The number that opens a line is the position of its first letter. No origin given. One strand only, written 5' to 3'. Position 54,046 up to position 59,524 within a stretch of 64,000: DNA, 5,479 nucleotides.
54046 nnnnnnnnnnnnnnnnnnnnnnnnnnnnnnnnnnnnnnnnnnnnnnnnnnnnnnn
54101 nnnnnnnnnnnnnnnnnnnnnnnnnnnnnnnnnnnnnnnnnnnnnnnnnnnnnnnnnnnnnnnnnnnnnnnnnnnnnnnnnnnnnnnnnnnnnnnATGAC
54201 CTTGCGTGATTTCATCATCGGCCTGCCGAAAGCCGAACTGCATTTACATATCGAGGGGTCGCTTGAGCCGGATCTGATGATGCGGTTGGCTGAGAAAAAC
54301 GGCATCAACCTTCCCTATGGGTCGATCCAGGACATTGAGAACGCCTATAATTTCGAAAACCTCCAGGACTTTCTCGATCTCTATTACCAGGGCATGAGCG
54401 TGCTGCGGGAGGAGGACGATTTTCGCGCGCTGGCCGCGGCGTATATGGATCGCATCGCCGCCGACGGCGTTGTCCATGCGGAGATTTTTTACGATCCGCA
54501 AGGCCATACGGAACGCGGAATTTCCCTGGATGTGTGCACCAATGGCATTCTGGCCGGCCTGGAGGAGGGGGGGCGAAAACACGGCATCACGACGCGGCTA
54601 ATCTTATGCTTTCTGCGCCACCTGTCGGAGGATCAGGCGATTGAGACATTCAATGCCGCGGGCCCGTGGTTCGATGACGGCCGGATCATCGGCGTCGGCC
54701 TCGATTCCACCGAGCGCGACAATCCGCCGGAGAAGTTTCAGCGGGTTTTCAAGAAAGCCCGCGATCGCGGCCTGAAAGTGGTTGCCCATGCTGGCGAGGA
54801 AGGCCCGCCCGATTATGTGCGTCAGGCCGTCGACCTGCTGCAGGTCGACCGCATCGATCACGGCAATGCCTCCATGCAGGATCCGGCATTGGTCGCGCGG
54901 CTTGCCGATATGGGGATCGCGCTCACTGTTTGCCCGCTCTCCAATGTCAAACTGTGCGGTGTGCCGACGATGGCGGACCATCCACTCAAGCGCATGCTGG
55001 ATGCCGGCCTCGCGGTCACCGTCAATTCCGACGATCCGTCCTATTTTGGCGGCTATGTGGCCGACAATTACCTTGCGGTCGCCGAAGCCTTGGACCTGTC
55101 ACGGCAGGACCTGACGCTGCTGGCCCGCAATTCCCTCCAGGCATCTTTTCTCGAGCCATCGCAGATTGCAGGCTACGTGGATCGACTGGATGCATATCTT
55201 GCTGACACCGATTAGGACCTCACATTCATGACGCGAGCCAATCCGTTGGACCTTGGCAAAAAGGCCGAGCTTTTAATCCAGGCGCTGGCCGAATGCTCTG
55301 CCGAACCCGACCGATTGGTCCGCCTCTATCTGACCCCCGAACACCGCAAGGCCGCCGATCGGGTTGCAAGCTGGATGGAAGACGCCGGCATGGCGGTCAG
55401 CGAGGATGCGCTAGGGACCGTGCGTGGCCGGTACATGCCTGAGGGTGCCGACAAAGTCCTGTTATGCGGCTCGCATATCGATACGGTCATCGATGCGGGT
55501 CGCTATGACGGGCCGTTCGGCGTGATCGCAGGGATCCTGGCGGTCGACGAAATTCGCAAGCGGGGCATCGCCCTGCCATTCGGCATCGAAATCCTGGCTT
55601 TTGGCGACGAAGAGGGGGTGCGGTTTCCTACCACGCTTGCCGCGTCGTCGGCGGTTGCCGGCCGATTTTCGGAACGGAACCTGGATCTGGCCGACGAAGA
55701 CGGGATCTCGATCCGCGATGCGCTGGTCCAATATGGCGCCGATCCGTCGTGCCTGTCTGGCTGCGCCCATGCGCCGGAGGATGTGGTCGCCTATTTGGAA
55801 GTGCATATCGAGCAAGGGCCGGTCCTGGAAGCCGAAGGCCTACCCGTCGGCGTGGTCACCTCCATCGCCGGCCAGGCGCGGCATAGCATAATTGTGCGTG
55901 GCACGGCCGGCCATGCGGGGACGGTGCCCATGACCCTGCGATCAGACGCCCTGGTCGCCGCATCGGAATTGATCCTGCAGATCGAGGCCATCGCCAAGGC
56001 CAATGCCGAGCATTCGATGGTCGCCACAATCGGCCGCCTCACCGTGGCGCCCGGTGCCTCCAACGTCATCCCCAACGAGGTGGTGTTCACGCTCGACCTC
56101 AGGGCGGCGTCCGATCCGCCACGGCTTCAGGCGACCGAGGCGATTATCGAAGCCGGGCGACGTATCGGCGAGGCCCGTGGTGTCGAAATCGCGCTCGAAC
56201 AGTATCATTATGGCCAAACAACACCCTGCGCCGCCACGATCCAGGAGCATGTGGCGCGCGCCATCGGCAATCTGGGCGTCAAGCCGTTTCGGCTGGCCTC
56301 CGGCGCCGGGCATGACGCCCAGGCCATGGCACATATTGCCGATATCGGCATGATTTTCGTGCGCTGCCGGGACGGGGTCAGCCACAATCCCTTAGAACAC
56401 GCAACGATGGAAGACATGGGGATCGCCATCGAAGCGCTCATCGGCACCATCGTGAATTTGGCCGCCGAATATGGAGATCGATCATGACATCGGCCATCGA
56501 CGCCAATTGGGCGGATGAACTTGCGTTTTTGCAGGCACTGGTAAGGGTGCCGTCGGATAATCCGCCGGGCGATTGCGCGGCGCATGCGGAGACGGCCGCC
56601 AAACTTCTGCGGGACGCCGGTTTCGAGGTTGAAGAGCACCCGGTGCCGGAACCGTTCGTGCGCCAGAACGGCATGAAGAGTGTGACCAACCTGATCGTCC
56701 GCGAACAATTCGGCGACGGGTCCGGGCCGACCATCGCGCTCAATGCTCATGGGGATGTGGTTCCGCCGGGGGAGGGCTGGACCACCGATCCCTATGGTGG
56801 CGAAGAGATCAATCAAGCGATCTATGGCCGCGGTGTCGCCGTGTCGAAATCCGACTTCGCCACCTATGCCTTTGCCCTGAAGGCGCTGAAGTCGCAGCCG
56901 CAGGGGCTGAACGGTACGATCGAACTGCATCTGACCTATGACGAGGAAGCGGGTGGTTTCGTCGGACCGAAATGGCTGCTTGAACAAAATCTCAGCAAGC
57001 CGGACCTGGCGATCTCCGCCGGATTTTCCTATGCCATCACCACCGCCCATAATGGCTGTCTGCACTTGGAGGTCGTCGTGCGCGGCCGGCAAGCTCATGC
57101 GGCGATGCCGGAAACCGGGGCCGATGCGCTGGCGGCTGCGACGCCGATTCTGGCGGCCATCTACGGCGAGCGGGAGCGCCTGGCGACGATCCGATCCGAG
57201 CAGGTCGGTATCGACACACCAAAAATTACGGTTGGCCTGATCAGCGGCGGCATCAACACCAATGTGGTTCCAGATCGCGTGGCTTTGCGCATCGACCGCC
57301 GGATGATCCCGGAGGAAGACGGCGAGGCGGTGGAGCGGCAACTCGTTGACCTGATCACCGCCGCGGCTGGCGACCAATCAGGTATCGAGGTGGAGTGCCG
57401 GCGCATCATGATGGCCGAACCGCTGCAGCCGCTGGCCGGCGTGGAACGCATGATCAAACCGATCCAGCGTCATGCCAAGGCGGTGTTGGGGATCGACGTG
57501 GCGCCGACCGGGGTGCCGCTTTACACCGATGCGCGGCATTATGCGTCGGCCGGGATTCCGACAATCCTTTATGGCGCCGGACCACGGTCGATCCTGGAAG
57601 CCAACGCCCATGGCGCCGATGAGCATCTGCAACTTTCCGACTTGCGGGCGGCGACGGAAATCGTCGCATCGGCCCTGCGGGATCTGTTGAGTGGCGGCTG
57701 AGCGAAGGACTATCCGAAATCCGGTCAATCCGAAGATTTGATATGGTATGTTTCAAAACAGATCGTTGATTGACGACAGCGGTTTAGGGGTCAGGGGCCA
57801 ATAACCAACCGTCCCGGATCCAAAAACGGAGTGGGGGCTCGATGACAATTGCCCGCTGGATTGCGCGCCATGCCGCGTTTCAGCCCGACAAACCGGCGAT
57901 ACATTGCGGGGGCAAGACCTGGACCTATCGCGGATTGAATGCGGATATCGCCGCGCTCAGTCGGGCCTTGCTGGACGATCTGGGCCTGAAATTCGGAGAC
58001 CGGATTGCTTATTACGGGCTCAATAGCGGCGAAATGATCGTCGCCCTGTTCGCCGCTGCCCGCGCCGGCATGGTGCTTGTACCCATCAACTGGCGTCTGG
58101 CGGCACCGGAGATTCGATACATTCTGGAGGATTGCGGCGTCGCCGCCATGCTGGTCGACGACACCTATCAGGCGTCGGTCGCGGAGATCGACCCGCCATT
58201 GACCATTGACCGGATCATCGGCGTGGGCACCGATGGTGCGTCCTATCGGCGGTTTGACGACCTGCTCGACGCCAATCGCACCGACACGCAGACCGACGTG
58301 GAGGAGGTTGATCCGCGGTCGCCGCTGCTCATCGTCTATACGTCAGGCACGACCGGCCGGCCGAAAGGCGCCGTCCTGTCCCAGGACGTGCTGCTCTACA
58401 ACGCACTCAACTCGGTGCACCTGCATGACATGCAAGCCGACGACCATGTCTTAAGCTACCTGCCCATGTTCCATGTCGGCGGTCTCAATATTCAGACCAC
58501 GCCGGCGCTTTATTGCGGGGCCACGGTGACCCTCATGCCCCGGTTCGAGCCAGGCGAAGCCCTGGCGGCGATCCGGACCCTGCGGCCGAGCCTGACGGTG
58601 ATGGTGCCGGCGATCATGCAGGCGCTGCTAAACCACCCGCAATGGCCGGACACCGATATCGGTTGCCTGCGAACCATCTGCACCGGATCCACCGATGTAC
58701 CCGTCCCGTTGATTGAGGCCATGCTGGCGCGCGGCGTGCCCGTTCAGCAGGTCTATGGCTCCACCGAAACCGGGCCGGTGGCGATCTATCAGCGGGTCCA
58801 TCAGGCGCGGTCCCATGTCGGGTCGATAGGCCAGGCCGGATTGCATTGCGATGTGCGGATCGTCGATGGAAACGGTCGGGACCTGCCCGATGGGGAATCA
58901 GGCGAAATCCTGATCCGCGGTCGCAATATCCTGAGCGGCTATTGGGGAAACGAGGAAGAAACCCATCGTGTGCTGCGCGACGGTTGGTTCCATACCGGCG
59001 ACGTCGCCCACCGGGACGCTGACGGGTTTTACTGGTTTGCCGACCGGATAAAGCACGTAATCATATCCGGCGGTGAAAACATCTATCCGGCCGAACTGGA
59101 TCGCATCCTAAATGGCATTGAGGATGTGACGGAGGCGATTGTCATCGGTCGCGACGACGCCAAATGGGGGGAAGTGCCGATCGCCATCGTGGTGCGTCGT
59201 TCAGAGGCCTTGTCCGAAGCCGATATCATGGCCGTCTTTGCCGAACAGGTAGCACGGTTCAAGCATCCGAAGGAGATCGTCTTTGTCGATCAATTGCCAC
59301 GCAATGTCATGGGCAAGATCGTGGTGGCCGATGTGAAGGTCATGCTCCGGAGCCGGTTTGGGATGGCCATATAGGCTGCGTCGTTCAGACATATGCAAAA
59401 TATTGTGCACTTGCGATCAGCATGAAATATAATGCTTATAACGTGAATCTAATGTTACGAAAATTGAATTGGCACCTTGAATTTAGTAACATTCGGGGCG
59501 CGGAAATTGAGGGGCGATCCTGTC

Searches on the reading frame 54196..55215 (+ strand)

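Call 18: search_protein_families(library=pfam, proteins=[window:54196-55215:+])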
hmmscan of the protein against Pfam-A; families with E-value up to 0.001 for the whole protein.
window:54196-55215:+ (339 aa): 3 families
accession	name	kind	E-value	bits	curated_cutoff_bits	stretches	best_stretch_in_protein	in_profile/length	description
PF00962.28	A_deaminase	-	1.7e-93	313.7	27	1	11-333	1-329/330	Adenosine deaminase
PF07969.17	Amidohydro_3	-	5.4e-08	33.2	29.7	1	64-280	147-375/472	Amidohydrolase family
PF19326.5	AMP_deaminase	-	7.3e-08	31.7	27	1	191-320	447-578/630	AMP deaminase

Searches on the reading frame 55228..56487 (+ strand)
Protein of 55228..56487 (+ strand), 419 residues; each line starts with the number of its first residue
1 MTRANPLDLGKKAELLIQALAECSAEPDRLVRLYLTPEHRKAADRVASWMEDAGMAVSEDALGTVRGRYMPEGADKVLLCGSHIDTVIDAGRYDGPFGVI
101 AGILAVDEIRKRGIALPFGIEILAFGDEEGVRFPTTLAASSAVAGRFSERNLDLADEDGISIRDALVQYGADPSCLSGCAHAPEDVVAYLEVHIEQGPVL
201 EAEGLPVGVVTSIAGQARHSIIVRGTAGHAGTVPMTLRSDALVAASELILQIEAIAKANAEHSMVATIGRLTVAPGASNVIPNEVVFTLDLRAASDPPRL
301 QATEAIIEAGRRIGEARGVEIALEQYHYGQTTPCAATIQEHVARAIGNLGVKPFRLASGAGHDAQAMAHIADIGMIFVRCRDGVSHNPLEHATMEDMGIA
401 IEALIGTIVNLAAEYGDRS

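Call 18: search_protein_families(library=pfam, proteins=[window:55228-56487:+])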
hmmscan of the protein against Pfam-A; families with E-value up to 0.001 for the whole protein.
window:55228-56487:+ (419 aa): 2 families
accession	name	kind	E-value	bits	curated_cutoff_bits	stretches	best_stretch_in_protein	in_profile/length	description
PF01546.33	Peptidase_M20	-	1.5e-20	74.4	24.6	1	80-408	2-204/206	Peptidase family M20/M25/M40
PF07687.19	M20_dimer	-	4.3e-05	23.9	21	1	215-297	5-82/107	Peptidase dimerisation domain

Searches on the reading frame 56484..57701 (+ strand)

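Call 18: search_protein_families(library=pfam, proteins=[window:56484-57701:+])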
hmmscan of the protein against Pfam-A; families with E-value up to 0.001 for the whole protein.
window:56484-57701:+ (405 aa): 2 families
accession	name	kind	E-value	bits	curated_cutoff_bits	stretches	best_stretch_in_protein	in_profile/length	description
PF01546.33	Peptidase_M20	-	8.9e-27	94.8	24.6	1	85-399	1-205/206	Peptidase family M20/M25/M40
PF07687.19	M20_dimer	-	6e-17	62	21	1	187-295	1-103/107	Peptidase dimerisation domain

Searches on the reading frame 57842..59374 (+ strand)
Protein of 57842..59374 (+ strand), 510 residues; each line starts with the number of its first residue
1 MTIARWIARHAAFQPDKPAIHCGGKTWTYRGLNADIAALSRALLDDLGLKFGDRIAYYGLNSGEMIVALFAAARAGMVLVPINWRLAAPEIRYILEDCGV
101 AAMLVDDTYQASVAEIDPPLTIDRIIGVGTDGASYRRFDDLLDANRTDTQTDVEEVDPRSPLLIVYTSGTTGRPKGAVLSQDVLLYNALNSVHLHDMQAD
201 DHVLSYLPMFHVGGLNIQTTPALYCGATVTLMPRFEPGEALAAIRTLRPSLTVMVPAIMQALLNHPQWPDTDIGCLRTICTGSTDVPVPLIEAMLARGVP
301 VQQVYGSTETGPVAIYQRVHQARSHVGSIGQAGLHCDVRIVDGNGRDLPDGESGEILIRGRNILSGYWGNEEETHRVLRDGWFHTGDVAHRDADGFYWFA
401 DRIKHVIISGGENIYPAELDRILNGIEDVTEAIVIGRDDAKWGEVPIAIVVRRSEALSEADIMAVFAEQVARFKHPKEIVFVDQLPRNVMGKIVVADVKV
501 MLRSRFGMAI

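Call 18: search_protein_families(library=pfam, proteins=[window:57842-59374:+])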
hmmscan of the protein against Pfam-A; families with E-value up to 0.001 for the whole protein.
window:57842-59374:+ (510 aa): 2 families
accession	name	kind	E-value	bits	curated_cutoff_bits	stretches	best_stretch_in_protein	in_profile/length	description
PF00501.34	AMP-binding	-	1.1e-89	301.4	29.9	1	8-368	2-384/384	AMP-binding enzyme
PF13193.12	AMP-binding_C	-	7.1e-15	56.1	24.5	1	418-492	1-76/76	AMP-binding enzyme C-terminal domain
